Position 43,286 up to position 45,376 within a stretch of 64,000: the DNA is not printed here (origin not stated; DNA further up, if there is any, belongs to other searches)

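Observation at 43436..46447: Two-gene accessory island: DUF4143-type AAA+ ATPase plus a 596-aa orphan with a PD-(D/E)xK-like core (candidate novel defence module)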

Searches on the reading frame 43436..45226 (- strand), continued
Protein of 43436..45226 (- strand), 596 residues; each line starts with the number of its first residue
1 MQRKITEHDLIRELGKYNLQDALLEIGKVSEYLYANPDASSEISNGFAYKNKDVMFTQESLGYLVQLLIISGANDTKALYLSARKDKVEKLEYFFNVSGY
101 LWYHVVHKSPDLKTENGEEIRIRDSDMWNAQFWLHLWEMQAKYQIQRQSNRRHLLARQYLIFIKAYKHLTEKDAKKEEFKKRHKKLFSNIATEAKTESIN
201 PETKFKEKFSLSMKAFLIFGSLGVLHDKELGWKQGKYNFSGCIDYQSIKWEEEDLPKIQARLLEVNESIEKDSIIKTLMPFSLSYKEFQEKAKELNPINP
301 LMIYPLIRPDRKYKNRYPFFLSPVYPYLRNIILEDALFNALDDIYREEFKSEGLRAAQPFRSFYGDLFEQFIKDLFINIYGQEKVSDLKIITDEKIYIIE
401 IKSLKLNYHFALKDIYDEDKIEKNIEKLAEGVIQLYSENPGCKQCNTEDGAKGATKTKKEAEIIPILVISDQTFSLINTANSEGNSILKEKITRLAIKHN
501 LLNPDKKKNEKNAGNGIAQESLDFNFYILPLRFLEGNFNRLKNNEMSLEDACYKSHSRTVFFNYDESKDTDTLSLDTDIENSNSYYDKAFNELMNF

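Call 27: find_encoding_contigs(protein=P0087, flank=7000, max_places=1)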
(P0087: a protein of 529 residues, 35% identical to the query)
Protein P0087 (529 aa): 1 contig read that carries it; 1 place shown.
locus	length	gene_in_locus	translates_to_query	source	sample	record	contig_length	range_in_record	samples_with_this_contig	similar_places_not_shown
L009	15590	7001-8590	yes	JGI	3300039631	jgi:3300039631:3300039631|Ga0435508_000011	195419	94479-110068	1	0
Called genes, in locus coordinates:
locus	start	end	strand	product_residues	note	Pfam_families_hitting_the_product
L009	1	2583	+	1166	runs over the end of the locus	PF20473:MmeI_Mtase (weak), PF07669:Eco57I, PF02384:N6_Mtase, PF12950:TaqI_C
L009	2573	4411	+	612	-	PF02463:SMC_N, PF13476:AAA_23 (weak), PF13304:AAA_21 (weak)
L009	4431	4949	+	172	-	-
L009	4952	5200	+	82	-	PF20293:MC6 (weak)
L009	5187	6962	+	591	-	PF10088:DUF2326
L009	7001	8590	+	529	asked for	-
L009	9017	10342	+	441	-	PF04326:SLFN_AlbA_2, PF13749:HATPase_c_4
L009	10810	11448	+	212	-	PF14487:DarT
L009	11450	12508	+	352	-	PF01661:Macro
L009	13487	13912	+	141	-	PF00565:SNase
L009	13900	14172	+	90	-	-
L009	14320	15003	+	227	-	-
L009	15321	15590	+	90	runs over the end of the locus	-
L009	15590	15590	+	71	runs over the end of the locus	-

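Call 28: find_encoding_contigs(protein=P0059, flank=7000, max_places=1)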
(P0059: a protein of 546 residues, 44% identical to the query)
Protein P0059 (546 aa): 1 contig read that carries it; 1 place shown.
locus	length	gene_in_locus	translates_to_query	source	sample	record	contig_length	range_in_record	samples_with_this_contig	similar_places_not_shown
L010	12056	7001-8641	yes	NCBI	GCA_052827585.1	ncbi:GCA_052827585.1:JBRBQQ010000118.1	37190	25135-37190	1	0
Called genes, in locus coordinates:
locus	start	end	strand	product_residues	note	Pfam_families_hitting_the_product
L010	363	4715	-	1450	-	PF13414:TPR_11 (weak), PF13432:TPR_16 (weak), PF00515:TPR_1 (weak), PF14559:TPR_19, PF25063:ARM_TT21_C, PF14559:TPR_19, PF14559:TPR_19, PF25063:ARM_TT21_C, +55 more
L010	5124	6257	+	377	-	PF12801:Fer4_5, PF00037:Fer4 (faint), PF12801:Fer4_5 (weak), PF12837:Fer4_6 (weak), PF13187:Fer4_9 (weak), PF13237:Fer4_10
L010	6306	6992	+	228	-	PF02585:PIG-L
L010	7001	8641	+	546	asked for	-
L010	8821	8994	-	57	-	-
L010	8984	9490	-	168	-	-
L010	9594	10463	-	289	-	PF01678:DAP_epimerase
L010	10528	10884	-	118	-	PF18480:DUF5615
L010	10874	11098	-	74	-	PF04255:DUF433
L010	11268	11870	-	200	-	-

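Call 32: find_encoding_contigs(protein=P0021, flank=7000, max_places=2)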
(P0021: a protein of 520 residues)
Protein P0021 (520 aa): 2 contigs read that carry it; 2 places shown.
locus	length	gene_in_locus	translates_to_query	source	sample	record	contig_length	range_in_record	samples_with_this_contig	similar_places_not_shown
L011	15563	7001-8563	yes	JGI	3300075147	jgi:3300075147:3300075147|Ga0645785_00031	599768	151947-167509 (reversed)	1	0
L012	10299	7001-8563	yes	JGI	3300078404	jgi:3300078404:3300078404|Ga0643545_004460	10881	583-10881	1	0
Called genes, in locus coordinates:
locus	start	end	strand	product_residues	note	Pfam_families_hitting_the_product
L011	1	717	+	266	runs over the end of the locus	PF02633:Creatininase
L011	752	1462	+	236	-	-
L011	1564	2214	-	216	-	PF13487:HD_5, PF01966:HD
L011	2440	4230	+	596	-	PF13181:TPR_8 (faint), PF13371:TPR_9 (faint), PF13424:TPR_12 (faint), PF14559:TPR_19 (weak), PF13414:TPR_11 (weak), PF00515:TPR_1, PF07719:TPR_2 (weak), PF13414:TPR_11, +12 more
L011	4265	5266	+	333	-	PF05982:Sbt_1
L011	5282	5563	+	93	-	PF00543:P-II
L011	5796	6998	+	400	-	PF25201:nSTAND6 (faint), PF13173:AAA_14, PF13401:AAA_22 (faint), PF13635:DUF4143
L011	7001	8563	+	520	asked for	-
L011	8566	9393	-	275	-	PF27733:UCP029691 (faint)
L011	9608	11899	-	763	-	PF00082:Peptidase_S8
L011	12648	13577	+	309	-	PF17284:Spermine_synt_N, PF01564:Spermine_synth, PF13847:Methyltransf_31, PF08241:Methyltransf_11 (weak), PF13649:Methyltransf_25 (weak)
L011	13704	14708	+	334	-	PF00535:Glycos_transf_2, PF10111:Glyco_tranf_2_2, PF13641:Glyco_tranf_2_3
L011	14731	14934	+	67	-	PF18506:RelB-like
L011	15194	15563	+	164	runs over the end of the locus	PF01569:PAP2, PF14378:PAP2_3 (weak)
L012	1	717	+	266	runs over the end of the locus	PF02633:Creatininase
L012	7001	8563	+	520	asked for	-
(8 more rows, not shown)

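Call 33: find_encoding_contigs(protein=P0022, flank=7000, max_places=2)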
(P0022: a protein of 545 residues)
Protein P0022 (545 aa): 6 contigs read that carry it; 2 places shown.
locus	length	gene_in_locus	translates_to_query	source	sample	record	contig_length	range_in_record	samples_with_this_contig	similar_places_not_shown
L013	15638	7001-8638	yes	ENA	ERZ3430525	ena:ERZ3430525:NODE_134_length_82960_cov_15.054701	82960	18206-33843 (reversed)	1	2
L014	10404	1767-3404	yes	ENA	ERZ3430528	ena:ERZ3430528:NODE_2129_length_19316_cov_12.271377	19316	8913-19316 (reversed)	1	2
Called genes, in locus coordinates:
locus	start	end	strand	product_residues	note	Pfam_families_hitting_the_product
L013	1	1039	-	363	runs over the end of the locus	-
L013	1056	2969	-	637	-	-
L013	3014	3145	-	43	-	-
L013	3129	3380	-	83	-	-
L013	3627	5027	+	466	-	PF00474:SSF, PF01566:Nramp (faint)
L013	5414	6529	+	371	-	PF12728:HTH_17 (weak), PF00589:Phage_integrase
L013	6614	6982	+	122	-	-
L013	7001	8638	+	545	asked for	-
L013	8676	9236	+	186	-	-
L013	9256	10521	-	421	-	-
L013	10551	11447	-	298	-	PF14559:TPR_19 (faint)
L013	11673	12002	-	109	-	-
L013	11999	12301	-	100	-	-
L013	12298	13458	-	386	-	PF04055:Radical_SAM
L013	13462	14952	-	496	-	PF04055:Radical_SAM, PF13353:Fer4_12 (weak)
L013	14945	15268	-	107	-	PF27806:HxsD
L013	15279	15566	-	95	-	-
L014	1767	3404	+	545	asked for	-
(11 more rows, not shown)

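Call 34: find_encoding_contigs(protein=P0023, flank=7000, max_places=2)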
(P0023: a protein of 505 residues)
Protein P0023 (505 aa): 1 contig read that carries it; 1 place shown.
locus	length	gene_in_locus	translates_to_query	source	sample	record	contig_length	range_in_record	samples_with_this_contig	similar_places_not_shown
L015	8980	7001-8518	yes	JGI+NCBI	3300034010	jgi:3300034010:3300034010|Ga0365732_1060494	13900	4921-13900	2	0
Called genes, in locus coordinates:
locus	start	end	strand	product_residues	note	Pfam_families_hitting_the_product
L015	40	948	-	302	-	PF08668:HDOD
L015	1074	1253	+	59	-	PF00471:Ribosomal_L33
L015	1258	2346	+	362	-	PF00155:Aminotran_1_2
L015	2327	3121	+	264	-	PF14681:UPRTase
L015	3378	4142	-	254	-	PF01488:Shikimate_DH (weak), PF00106:adh_short, PF13460:NAD_binding_10, PF13561:adh_short_C2, PF00107:ADH_zinc_N (weak)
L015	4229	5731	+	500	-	PF18073:Zn_ribbon_LapB, PF13481:AAA_25, PF25199:nSTAND_NTPase5 (faint), PF03796:DnaB_C, PF06745:ATPase, PF13401:AAA_22 (faint), PF13541:ChlI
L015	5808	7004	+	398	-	PF01637:ATPase_2, PF13173:AAA_14, PF13635:DUF4143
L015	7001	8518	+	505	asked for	-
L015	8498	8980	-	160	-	?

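Call 46: predict_structure(alignment_id=A4)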
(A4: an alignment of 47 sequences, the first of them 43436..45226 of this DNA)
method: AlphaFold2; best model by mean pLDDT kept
length: 596 residues; sequences in the alignment: 47
mean_pLDDT: 68.0   pTM: 0.75
mean pLDDT of the five models: 68.0, 67.4, 67.3, 63.7, 62.5
residues with pLDDT >= 90: 41; 70-90: 282; 50-70: 125; < 50: 148
segments of 3 or more residues with pLDDT < 50: 1-3, 40-46, 106-147, 189-197, 226-242, 244-250, 407-413, 442-459, 506-519, 558-578
pLDDT, mean of each block of 10 residues (from residue 1): 63 90 83 60 46 62 83 88 85 79 52 43 35 45 49 86 90 82 69 51 85 84 51 34 47 58 60 75 86 74 77 64 66 80 79 67 87 93 84 86 62 55 80 79 38 34 84 63 73 84 56 40 74 86 87 61 39 41 84 82
secondary structure, 60 per line:
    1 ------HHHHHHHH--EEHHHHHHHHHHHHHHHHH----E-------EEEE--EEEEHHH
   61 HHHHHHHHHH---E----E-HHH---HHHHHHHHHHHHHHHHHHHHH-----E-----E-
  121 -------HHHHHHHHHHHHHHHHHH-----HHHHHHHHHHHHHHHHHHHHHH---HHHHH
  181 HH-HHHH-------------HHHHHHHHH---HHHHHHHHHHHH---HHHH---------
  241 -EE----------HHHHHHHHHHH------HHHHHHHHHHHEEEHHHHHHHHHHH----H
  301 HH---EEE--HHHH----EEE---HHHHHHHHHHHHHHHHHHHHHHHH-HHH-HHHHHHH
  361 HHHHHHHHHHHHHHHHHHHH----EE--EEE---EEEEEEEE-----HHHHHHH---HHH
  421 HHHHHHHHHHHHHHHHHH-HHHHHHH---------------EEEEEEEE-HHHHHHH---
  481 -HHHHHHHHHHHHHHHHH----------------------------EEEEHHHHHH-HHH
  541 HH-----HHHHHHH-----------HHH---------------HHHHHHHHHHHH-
elements in order: H7-14 H19-35 E48-51 E54-57 H58-70 H87-107 H128-145 H151-172 H176-182 H184-187 H201-209 H213-224 H228-231 H254-264 H271-281 E282-284 H285-295 E306-308 H311-314 E319-321 H325-348 H354-380 E389-391 E395-402 H408-414 H418-438 H440-446 E462-469 H471-477 H482-498 E527-530 H531-536 H538-542 H548-554 H584-595

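Call 50: fold_search(model_id=the predicted structure, library=pdb)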
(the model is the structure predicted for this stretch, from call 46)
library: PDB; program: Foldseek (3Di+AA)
matches with E <= 10: 54; with E <= 0.001: 0
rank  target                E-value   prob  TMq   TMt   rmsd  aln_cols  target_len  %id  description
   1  7vsr_M                1.3e+00  0.15  0.08  0.16  14.2       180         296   12  Structure of McrBC (stalkless mutant) (released 2023-02-15)
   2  8opq_A                1.5e+00  0.02  0.08  0.08  23.9       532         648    8  Structure of Human Solute Carrier 26 family member A6 (SLC26A6) anion transporter in an inward-facing state (released 2023-05-17)
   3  7s9b_A                2.5e+00  0.02  0.08  0.08  27.7       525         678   10  Cryo-EM Structure of dolphin Prestin: Sensor Down I (Expanded) state (released 2021-11-03)
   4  7s8x_A                2.6e+00  0.02  0.10  0.10  25.0       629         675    9  Cryo-EM Structure of dolphin Prestin: Sensor Up (compact) state (released 2021-11-03)
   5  9klp_A                3.0e+00  0.02  0.11  0.07  21.5       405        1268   15  Cryo-EM structure of ChCas12b-sgRNA-extended non-target DNA ternary complex (Complex-C) (released 2025-07-02)
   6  9kln_A                3.0e+00  0.02  0.07  0.04  22.5       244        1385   12  Cryo-EM structure of ChCas12b-sgRNA-target DNA ternary complex (Complex-A) (released 2025-07-02)
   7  2inb                  3.1e+00  0.15  0.09  0.29   5.8       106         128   10  Crystal structure of an XisH family protein (ZP_00107633.1) from Nostoc punctiforme PCC 73102 at 1.60 A resolution (released 2006-10-24)
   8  5liz                  3.4e+00  0.09  0.13  0.13  20.2       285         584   10  The structure of Nt.BspD6I nicking endonuclease with all cysteines mutated by serine residues at 0.19 nm resolution . (released 2017-08-02)
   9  8qhd_D                3.5e+00  0.02  0.06  0.03  19.2       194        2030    8  Hantaan virus polymerase in hexameric state (released 2024-03-27)
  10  8qgu_A                3.5e+00  0.02  0.06  0.03  19.2       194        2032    8  Apo Hantaan virus polymerase in dimeric state (released 2024-03-27)
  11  9nf7_A                3.5e+00  0.01  0.08  0.08  19.2       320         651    8  cryo-EM structure of Serendipita indica sulfate transporter SiSulT in sulphate bound state (released 2026-03-11)
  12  8etq                  4.2e+00  0.05  0.11  0.18  16.4       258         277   14  Designed pentafoil knot protein folded into a trefoil knot (released 2023-10-25)
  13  8b71_A                4.2e+00  0.01  0.07  0.08  24.4       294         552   12  Upright KimA dimer with bound c-di-AMP from B. subtilis (released 2023-01-18)
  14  6hz4_M                4.4e+00  0.12  0.07  0.13  12.6       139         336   12  Structure of McrBC without DNA binding domains (one half of the full complex) (released 2019-07-24)
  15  2ius_A                4.6e+00  0.06  0.07  0.10  11.2       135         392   11  E. coli FtsK motor domain (released 2006-08-29)
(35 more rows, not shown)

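Call 51: fold_search(model_id=the predicted structure, library=viral)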
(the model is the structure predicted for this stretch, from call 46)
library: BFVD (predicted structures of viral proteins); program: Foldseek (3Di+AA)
matches with E <= 10: 82; with E <= 0.001: 0
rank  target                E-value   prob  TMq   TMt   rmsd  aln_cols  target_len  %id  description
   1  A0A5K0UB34            2.9e-02  0.16  0.09  0.12  24.6       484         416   12  Uncharacterized protein [Yasminevirus sp. GU-2018]
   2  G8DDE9                4.7e-01  0.33  0.10  0.24  12.3       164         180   13  (no name in the UniProt tables at hand)
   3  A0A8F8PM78            6.1e-01  0.08  0.09  0.06  25.1       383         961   11  AAA-ATPase, SpoVK/Ycf46/Vps4 family [Clandestinovirus]
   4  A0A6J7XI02            6.6e-01  0.03  0.09  0.09  34.9       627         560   10  Uncharacterized protein [uncultured Caudovirales phage]
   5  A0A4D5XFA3            1.1e+00  0.03  0.08  0.08  29.9       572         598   10  ABC transporter [Mimivirus LCMiAC02]
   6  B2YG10                1.4e+00  0.04  0.09  0.10  22.2       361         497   10  Putative vacuolar sorting ATPase [Musca hytrovirus(isolate Musca domestica/United States/Boucias/-)]
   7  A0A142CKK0            1.8e+00  0.06  0.10  0.08  21.4       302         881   10  (no name in the UniProt tables at hand)
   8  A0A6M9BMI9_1          2.5e+00  0.03  0.10  0.05  23.2       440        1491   11  SF3 helicase domain-containing protein (Fragment) [Forsythia suspensa picorna-like virus]
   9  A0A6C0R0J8            2.6e+00  0.02  0.09  0.08  27.5       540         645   12  Tail tape measure protein [Alteromonas phage vB_AmeM_PT11-V22]
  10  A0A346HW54            2.6e+00  0.01  0.07  0.04  53.4       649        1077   11  (no name in the UniProt tables at hand)
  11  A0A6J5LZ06            2.7e+00  0.03  0.11  0.09  27.2       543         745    9  TtsA-like Glycoside hydrolase family 108 domain-containing protein [uncultured Caudovirales phage]
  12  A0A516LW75            3.4e+00  0.03  0.06  0.11  13.9       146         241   14  (no name in the UniProt tables at hand)
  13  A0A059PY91            3.7e+00  0.02  0.07  0.05  26.2       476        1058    7  Internal protein [Anabaena phage A-4L]
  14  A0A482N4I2            3.9e+00  0.09  0.09  0.20  12.1       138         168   12  Putative exodeoxyribonuclease 8 PDDEXK-like domain-containing protein [Escherichia phage vB_EcoS_MM01]
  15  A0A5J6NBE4            3.9e+00  0.04  0.05  0.12  16.5       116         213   12  RNA-directed RNA polymerase L (Fragment) [Sarawak mobatvirus]
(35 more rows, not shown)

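Call 53: search_protein_families(library=pfam, alignment_id=A4, max_evalue=1)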
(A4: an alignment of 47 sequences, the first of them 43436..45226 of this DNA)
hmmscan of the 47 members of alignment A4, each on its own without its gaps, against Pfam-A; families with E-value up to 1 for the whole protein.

A. member 1, window:43436-45226:- (596 aa): 1 family
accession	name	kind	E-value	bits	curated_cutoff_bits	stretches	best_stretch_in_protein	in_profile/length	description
PF22063.2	Pdc1_Ge1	-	0.045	14.1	25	1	401-440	42-81/125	Pdc1 Ge1 domain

B. families by the number of members that match (of 47 scanned): 29 families (the first 25 are shown)
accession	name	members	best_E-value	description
PF22063.2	Pdc1_Ge1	6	0.045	Pdc1 Ge1 domain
PF03524.21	CagX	4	0.019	Conjugal transfer protein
PF13635.12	DUF4143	3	0.0005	Domain of unknown function (DUF4143)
PF08378.17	NERD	3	0.011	Nuclease-related domain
PF01612.26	DNA_pol_A_exo1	3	0.021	3'-5' exonuclease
PF00165.29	HTH_AraC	2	0.1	Bacterial regulatory helix-turn-helix proteins, AraC family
PF22364.1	VID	1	0.002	VirG insertion domain (VID)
PF08011.17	PDDEXK_9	1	0.0069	PD-(D/E)XK nuclease superfamily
PF01937.24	ARMT1-like_dom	1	0.0075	Damage-control phosphatase ARMT1-like domain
PF25795.1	TPR_XPO7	1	0.022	Exportin-7-like, TPR repeats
PF09623.16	Cas_NE0113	1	0.029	CRISPR-associated protein NE0113 (Cas_NE0113)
PF05271.16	Tobravirus_2B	1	0.04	Tobravirus 2B protein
PF14981.11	FAM165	1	0.042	FAM165 family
PF06745.19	ATPase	1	0.047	KaiC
PF00601.24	Flu_NS2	1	0.058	Influenza non-structural protein (NS2)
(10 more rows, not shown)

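Call 67: find_related_loci(query=A8, collection=metagenome_contigs, flank=6000)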
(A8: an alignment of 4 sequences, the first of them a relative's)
Query A8 (520 aa) in metagenome_contigs; peptide patterns used: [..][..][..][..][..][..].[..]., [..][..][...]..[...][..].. (x = any residue, [..] = any of these).
600 stretches matched a pattern, but none encodes a relative of the query by tblastn (E <= 1e-3).
